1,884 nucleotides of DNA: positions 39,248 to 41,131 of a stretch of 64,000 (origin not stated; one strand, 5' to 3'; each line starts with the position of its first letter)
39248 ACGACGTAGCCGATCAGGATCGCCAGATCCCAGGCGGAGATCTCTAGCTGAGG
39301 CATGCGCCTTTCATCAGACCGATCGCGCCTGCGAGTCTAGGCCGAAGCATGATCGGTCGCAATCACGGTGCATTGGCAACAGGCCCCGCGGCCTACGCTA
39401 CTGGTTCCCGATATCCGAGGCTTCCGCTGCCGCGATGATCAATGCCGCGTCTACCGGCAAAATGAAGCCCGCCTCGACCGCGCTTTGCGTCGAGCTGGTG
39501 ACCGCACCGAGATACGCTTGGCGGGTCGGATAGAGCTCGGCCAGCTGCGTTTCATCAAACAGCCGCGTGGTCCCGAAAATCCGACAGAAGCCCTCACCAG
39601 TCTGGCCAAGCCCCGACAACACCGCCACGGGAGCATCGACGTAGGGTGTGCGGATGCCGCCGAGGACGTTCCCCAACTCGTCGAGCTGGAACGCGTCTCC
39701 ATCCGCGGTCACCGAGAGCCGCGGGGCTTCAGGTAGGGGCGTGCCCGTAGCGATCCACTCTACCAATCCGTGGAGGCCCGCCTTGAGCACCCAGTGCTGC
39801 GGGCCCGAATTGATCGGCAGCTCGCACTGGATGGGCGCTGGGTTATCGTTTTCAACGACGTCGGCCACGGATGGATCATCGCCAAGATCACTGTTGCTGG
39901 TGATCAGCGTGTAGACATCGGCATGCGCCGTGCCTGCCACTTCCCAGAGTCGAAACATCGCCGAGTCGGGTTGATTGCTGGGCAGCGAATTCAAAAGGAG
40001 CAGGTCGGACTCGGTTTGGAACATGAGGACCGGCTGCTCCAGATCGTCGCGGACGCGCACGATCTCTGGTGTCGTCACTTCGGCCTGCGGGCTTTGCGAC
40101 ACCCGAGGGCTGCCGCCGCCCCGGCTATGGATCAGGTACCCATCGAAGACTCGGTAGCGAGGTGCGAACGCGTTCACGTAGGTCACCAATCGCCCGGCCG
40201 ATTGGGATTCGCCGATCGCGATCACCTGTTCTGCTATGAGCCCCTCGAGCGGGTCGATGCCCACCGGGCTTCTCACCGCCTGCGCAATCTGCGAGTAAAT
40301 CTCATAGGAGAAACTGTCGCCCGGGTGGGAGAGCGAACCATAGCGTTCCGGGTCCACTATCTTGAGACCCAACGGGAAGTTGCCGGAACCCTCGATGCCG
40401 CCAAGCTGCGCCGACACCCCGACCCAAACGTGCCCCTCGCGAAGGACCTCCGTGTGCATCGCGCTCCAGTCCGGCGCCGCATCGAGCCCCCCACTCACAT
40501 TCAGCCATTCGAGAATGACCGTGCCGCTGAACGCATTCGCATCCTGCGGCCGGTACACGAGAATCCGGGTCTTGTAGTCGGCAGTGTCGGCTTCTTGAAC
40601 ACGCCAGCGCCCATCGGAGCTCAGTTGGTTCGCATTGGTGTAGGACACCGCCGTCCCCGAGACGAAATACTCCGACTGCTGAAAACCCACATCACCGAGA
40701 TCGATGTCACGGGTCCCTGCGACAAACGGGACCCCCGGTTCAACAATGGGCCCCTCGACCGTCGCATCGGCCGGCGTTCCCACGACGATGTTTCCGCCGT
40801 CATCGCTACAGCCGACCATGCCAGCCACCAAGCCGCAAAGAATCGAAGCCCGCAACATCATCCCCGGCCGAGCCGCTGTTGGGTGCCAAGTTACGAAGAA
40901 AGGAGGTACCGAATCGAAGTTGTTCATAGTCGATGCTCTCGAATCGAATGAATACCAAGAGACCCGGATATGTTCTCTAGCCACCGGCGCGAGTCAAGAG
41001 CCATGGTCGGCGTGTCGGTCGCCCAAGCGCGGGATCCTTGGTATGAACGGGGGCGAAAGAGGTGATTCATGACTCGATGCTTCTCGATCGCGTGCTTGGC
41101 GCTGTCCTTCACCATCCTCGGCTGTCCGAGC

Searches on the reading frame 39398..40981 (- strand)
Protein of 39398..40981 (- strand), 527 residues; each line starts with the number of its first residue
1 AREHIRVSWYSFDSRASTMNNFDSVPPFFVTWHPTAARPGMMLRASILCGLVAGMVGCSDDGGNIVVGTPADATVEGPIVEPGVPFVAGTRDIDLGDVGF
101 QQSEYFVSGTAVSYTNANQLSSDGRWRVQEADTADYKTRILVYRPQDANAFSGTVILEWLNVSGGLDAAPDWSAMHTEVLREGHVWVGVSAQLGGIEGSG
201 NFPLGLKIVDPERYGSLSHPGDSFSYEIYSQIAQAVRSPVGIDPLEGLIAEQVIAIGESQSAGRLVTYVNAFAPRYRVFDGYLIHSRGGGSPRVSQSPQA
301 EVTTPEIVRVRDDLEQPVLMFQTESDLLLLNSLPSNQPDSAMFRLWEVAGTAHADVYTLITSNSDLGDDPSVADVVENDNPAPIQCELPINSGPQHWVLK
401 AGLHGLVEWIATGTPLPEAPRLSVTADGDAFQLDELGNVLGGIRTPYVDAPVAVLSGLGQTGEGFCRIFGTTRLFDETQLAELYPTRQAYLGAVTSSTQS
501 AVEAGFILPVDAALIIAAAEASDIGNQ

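Call 23: search_protein_families(library=pfam, proteins=[window:39398-40981:-], max_evalue=0.001)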
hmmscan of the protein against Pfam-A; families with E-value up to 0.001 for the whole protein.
window:39398-40981:- (527 aa): 1 family
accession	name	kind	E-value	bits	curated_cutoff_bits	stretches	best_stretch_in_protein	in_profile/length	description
PF20091.5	Abhydrolase_10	-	4.5e-149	497.5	23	1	83-516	11-428/429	Alpha/beta hydrolase domain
